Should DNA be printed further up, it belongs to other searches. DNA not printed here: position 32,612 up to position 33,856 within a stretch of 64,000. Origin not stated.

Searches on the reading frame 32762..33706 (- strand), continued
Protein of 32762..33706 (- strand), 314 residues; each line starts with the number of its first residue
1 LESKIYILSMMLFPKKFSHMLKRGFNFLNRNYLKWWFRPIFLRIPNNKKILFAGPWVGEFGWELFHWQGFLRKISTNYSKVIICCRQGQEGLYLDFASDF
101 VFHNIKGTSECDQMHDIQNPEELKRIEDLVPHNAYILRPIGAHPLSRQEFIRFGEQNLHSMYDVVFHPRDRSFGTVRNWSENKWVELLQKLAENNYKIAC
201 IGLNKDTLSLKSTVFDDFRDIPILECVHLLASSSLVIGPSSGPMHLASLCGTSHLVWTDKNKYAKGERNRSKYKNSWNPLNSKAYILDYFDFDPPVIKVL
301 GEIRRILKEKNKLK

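Call 24: find_related_loci(query=A1, collection=genome_contigs, flank=10000)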
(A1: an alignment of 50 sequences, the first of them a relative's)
Query A1 (295 aa) in genome_contigs; peptide patterns used: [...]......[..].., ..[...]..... (x = any residue, [..] = any of these).
87 stretches matched a pattern; 49 encode a relative of the query (tblastn E <= 1e-3); 49 distinct loci.
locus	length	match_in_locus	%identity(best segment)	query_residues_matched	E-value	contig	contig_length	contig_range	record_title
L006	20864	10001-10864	54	2-288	1e-108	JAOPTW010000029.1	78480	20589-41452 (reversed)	MAG: Fibrobacterales bacterium isolate tPB_Fibr2 H3element_contig_124, whole genome shotgun sequence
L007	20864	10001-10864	52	6-293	2e-103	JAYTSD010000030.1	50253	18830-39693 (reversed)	MAG: Fibrobacteria bacterium isolate GFS_4934 GFS_4934_29, whole genome shotgun sequence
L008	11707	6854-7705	52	8-291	5e-100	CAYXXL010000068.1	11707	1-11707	MAG TPA_asm: uncultured Fibrobacteria bacterium isolate binchicken_co3_538 genome assembly, contig: NODE_17885_length_11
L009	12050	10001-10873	52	3-292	1e-99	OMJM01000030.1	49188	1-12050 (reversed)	bacterium isolate AM_1606 genome assembly, contig: k99_145155, whole genome shotgun sequence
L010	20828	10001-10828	53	6-281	1e-98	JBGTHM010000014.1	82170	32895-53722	MAG: Fibrobacteria bacterium isolate JTS-RE239 k141_4735867, whole genome shotgun sequence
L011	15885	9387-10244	53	6-291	2e-97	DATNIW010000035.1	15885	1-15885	MAG TPA_asm: Fibrobacteria bacterium isolate SMAG_U11383 k141_674512, whole genome shotgun sequence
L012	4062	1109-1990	48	6-293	1e-96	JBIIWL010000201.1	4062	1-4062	MAG: Fibrobacteria bacterium isolate ME2005-04-11_3300042883_group2_bin29 Rohwer_bin1431_scaffold_33701_c1, whole genome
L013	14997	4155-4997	50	8-288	3e-96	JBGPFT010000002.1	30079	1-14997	MAG: Fibrobacteria bacterium isolate OBJ_0618_7090110_60 k141_10816744_length_30079_cov_17.8777, whole genome shotgun se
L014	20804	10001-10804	52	8-275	2e-95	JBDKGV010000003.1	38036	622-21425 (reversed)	MAG: Fibrobacterota bacterium isolate flintriver_2019_sw_WHONDRS-S19S_0015_A_bin.39 scaffold_0000157, whole genome shotg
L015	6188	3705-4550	50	7-288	5e-94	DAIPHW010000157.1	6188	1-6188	MAG TPA_asm: Fibrobacterota bacterium isolate CTOTU1906 NODE_5140_length_6188_cov_6.433719, whole genome shotgun sequenc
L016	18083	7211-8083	51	8-294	3e-102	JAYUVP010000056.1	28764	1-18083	MAG: Fibrobacterota bacterium isolate GL124_DN_metabinner_3 GL124_DN_metabinner_3_55, whole genome shotgun sequence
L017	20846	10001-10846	49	8-289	3e-93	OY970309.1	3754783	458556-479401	MAG: uncultured Fibrobacteria bacterium isolate MFD05502.bin.1.3 genome assembly, chromosome: 1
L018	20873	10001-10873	50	2-291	5e-92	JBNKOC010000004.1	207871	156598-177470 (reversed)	MAG: Fibrobacteria bacterium isolate G1G2.bin.43.orig k141_1661158, whole genome shotgun sequence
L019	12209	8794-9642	45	7-288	1e-88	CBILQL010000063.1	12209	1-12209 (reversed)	MAG TPA_asm: uncultured bacterium isolate SRR16817059_concoct_26 genome assembly, contig: ERZ27394141.871, whole genome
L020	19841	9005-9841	41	9-289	1e-75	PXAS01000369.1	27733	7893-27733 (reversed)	MAG: PVC group bacterium isolate T3Sed10_216 T3-Sed10-C2543, whole genome shotgun sequence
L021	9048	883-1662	46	16-275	2e-74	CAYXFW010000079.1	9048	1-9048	MAG TPA_asm: uncultured Verrucomicrobiota bacterium isolate SRP256446_co1_32 genome assembly, contig: NODE_4343_length_9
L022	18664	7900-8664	45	20-274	1e-72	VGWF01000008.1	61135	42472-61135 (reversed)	MAG: Lentisphaerae bacterium isolate K_DeepCast_100m_m2_028 K_DeepCast_100m_m2_028_Ga0194127_10000525, whole genome shot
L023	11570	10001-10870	44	1-291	1e-82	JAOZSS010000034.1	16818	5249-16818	MAG: Kiritimatiellia bacterium isolate GMC6.metabat2.87 GMC6_2987_length_16818_cov_8.465191, whole genome shotgun sequen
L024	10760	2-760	44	36-289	1e-71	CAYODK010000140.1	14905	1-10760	MAG TPA_asm: uncultured Verrucomicrobiota bacterium isolate binchicken_co22_230 genome assembly, contig: NODE_4208_lengt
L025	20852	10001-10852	40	9-292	9e-72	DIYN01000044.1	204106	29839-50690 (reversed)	MAG TPA_asm: Verrucomicrobia bacterium UBA6053 UBA6053_contig_305, whole genome shotgun sequence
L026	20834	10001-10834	43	12-289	4e-76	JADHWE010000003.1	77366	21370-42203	MAG: Kiritimatiellae bacterium isolate BS750m-G19 BS-750m-C147, whole genome shotgun sequence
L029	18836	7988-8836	49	8-290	6e-94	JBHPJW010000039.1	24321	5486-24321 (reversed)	Fibrobacterota bacterium isolate SAG AM-315-M03 AM-315-M03_NODE_39, whole genome shotgun sequence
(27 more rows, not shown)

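Call 31: predict_structure(alignment_id=A1)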
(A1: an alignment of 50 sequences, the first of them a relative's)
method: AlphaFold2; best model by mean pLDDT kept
length: 295 residues; sequences in the alignment: 50
mean_pLDDT: 92.2   pTM: 0.89
mean pLDDT of the five models: 92.2, 91.6, 90.9, 90.0, 89.8
residues with pLDDT >= 90: 241; 70-90: 37; 50-70: 12; < 50: 5
segments of 3 or more residues with pLDDT < 50: 1-5
pLDDT, mean of each block of 10 residues (from residue 1): 49 69 79 96 94 95 97 98 97 94 97 95 91 95 97 93 98 98 97 94 97 98 96 98 79 94 98 98 98 88
secondary structure, 60 per line:
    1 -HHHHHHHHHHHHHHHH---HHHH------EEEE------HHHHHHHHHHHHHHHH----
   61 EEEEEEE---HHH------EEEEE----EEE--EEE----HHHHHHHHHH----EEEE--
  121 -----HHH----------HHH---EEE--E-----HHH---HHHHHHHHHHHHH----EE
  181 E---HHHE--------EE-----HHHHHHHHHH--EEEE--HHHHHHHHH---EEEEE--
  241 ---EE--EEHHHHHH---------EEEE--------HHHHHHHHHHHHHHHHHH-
elements in order: H2-17 H21-24 E31-34 H41-56 E61-67 E80-84 E89-91 E94-96 H101-110 E115-118 E145-147 H162-174 E179-181 H204-213 E216-219 H222-230 E234-238 H250-255 E265-268 H277-294

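Call 34: search_protein_families(library=pfam, alignment_id=A2, max_evalue=0.00001)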
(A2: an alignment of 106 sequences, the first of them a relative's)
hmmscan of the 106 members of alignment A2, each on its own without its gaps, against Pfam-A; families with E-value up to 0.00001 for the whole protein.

A. member 1, L006:5671-8265:- (865 aa): 1 family
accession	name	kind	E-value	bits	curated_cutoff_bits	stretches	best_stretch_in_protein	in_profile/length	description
PF03176.21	MMPL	-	5.9e-22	78.5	20.5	2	272-474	109-317/333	MMPL family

B. families by the number of members that match (of 106 scanned): 68 families (the first 25 are shown)
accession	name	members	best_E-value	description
PF00884.28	Sulfatase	5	9.6e-27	Sulfatase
PF01569.27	PAP2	4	2.3e-21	PAP2 superfamily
PF01264.26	Chorismate_synt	3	4.7e-142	Chorismate synthase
PF01370.27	Epimerase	3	3.5e-65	NAD dependent epimerase/dehydratase family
PF00534.26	Glycos_transf_1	3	1.9e-43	Glycosyl transferases group 1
PF13692.12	Glyco_trans_1_4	3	2.8e-33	Glycosyl transferases group 1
PF03819.22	MazG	3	5.6e-14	MazG nucleotide pyrophosphohydrolase domain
PF00912.28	Transgly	2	7e-60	Transglycosylase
PF00294.29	PfkB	2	1.3e-41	pfkB family carbohydrate kinase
PF00905.27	Transpeptidase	2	6.4e-31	Penicillin binding protein transpeptidase domain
PF13580.11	SIS_2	2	2.4e-25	SIS domain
PF16363.11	GDP_Man_Dehyd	2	9.8e-24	GDP-mannose 4,6 dehydratase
PF13489.12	Methyltransf_23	2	6.5e-21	Methyltransferase domain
PF01467.32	CTP_transf_like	2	4.4e-17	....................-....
PF04542.20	Sigma70_r2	2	2.4e-16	Sigma-70 region 2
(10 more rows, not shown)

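Call 35: fold_search(model_id=the predicted structure, library=pdb)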
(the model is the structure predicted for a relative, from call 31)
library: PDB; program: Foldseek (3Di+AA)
matches with E <= 10: 1222; with E <= 0.001: 41
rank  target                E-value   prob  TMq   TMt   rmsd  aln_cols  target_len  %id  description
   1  1psw                  2.3e-08  1.00  0.51  0.46  11.7       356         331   14  Structure of E. coli ADP-heptose lps heptosyltransferase II (released 2003-07-08)
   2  4rap_B                2.2e-07  1.00  0.48  0.39   8.8       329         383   14  Crystal structure of bacterial iron-containing dodecameric glycosyltransferase TibC from enterotoxigenic E.coli H10407 (released 2014-10-29)
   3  4rap_J                2.4e-07  1.00  0.48  0.39   8.7       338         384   14  Crystal structure of bacterial iron-containing dodecameric glycosyltransferase TibC from enterotoxigenic E.coli H10407 (released 2014-10-29)
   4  4rb4_C                2.9e-07  1.00  0.48  0.38   8.5       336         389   15  Crystal structure of dodecameric iron-containing heptosyltransferase TibC in complex with ADP-D-beta-D-heptose at 3.9  (released 2014-11-05)
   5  4rap_G                4.2e-07  1.00  0.46  0.36   8.2       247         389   14  Crystal structure of bacterial iron-containing dodecameric glycosyltransferase TibC from enterotoxigenic E.coli H10407 (released 2014-10-29)
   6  4rb4_G                4.5e-07  1.00  0.49  0.39   8.7       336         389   15  Crystal structure of dodecameric iron-containing heptosyltransferase TibC in complex with ADP-D-beta-D-heptose at 3.9  (released 2014-11-05)
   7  4rap_D                5.0e-07  1.00  0.48  0.39   9.1       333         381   14  Crystal structure of bacterial iron-containing dodecameric glycosyltransferase TibC from enterotoxigenic E.coli H10407 (released 2014-10-29)
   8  4rb4_K                5.4e-07  1.00  0.50  0.40   9.1       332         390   15  Crystal structure of dodecameric iron-containing heptosyltransferase TibC in complex with ADP-D-beta-D-heptose at 3.9  (released 2014-11-05)
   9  4rap_C                7.7e-07  1.00  0.47  0.37   6.4       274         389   16  Crystal structure of bacterial iron-containing dodecameric glycosyltransferase TibC from enterotoxigenic E.coli H10407 (released 2014-10-29)
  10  4rb4_B                1.2e-06  1.00  0.48  0.39   8.6       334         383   15  Crystal structure of dodecameric iron-containing heptosyltransferase TibC in complex with ADP-D-beta-D-heptose at 3.9  (released 2014-11-05)
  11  4rb4_D                1.4e-06  1.00  0.48  0.39   8.4       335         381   14  Crystal structure of dodecameric iron-containing heptosyltransferase TibC in complex with ADP-D-beta-D-heptose at 3.9  (released 2014-11-05)
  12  4rap_L                1.6e-06  1.00  0.45  0.37  11.1       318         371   13  Crystal structure of bacterial iron-containing dodecameric glycosyltransferase TibC from enterotoxigenic E.coli H10407 (released 2014-10-29)
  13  4rb4_E                1.7e-06  1.00  0.48  0.38   8.7       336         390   15  Crystal structure of dodecameric iron-containing heptosyltransferase TibC in complex with ADP-D-beta-D-heptose at 3.9  (released 2014-11-05)
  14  3tov_A                1.9e-06  1.00  0.57  0.49   7.0       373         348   10  The crystal structure of the glycosyl transferase family 9 from Veillonella parvula DSM 2008 (released 2011-09-21)
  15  4rap_E                2.6e-06  1.00  0.49  0.39   9.1       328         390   15  Crystal structure of bacterial iron-containing dodecameric glycosyltransferase TibC from enterotoxigenic E.coli H10407 (released 2014-10-29)
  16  4rap_H                2.6e-06  1.00  0.50  0.40   9.4       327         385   14  Crystal structure of bacterial iron-containing dodecameric glycosyltransferase TibC from enterotoxigenic E.coli H10407 (released 2014-10-29)
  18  4rap_F                2.7e-06  1.00  0.47  0.38   9.0       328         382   14  Crystal structure of bacterial iron-containing dodecameric glycosyltransferase TibC from enterotoxigenic E.coli H10407 (released 2014-10-29)
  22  3tov_B                8.1e-06  1.00  0.51  0.45   8.7       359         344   10  The crystal structure of the glycosyl transferase family 9 from Veillonella parvula DSM 2008 (released 2011-09-21)
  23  2h1h_A                9.1e-06  1.00  0.51  0.47   6.6       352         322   10  E. coli heptosyltransferase WaaC with ADP-2-deoxy-2-fluoro heptose (released 2007-05-22)
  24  4rap_A                1.1e-05  1.00  0.50  0.40   8.9       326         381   13  Crystal structure of bacterial iron-containing dodecameric glycosyltransferase TibC from enterotoxigenic E.coli H10407 (released 2014-10-29)
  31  2h1h_B                1.6e-04  1.00  0.41  0.39  11.0       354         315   11  E. coli heptosyltransferase WaaC with ADP-2-deoxy-2-fluoro heptose (released 2007-05-22)
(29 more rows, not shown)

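Call 37: search_protein_families(library=ncbifam, alignment_id=A1, max_evalue=10)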
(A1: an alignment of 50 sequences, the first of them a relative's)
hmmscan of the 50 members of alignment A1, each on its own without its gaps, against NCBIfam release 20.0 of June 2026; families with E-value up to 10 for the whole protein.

A. member 1, P0001 (295 aa): 5 families
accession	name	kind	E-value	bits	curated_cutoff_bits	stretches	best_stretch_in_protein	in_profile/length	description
TIGR02195.1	heptsyl_trn_II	equivalog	0.0002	20.6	134.6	1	151-229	182-272/339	lipopolysaccharide heptosyltransferase II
TIGR04372.1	glycosyl_04372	domain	0.011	15.2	45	1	151-234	19-106/207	TIGR04372 family glycosyltransferase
TIGR02193.1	heptsyl_trn_I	equivalog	0.027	13.7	185.3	1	158-229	194-271/320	lipopolysaccharide heptosyltransferase I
NF008162.0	PRK10916.1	equivalog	0.044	13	569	1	151-190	188-227/348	ADP-heptose--LPS heptosyltransferase RfaF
TIGR04414.1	hepto_Aah_TibC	equivalog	0.072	12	200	1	157-233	217-300/374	autotransporter strand-loop-strand O-heptosyltransferase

B. families by the number of members that match (of 50 scanned): 16 families
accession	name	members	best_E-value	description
TIGR04372.1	glycosyl_04372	42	4.2e-06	TIGR04372 family glycosyltransferase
TIGR02195.1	heptsyl_trn_II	35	8.5e-05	lipopolysaccharide heptosyltransferase II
TIGR02193.1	heptsyl_trn_I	21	0.00026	lipopolysaccharide heptosyltransferase I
TIGR04414.1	hepto_Aah_TibC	17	0.001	autotransporter strand-loop-strand O-heptosyltransferase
TIGR02201.1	heptsyl_trn_III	17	0.0017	putative lipopolysaccharide heptosyltransferase III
NF008204.0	PRK10964.1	11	0.034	lipopolysaccharide heptosyltransferase RfaC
NF007742.0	PRK10422.1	10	0.018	lipopolysaccharide core heptosyltransferase RfaQ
NF008162.0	PRK10916.1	8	0.00077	ADP-heptose--LPS heptosyltransferase RfaF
NF040518.1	Lacto_Palin_RP3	1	0.018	translation of Lactobacillus palindromic repeat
NF047719.1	SCO6745_fam_HTH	1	0.019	SCO6745 family protein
TIGR03917.1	Frankia_40_dom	1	0.052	Frankia-40 domain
TIGR02522.1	pilus_cpaD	1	0.06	CpaD family pilus assembly lipoprotein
NF001278.0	PRK00235.1-5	1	0.063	adenosylcobinamide-GDP ribazoletransferase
NF041380.1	XopAA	1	0.1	type III secretion system effector XopAA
TIGR04283.1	glyco_like_mftF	1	0.12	TIGR04283 family arsenosugar biosynthesis glycosyltransferase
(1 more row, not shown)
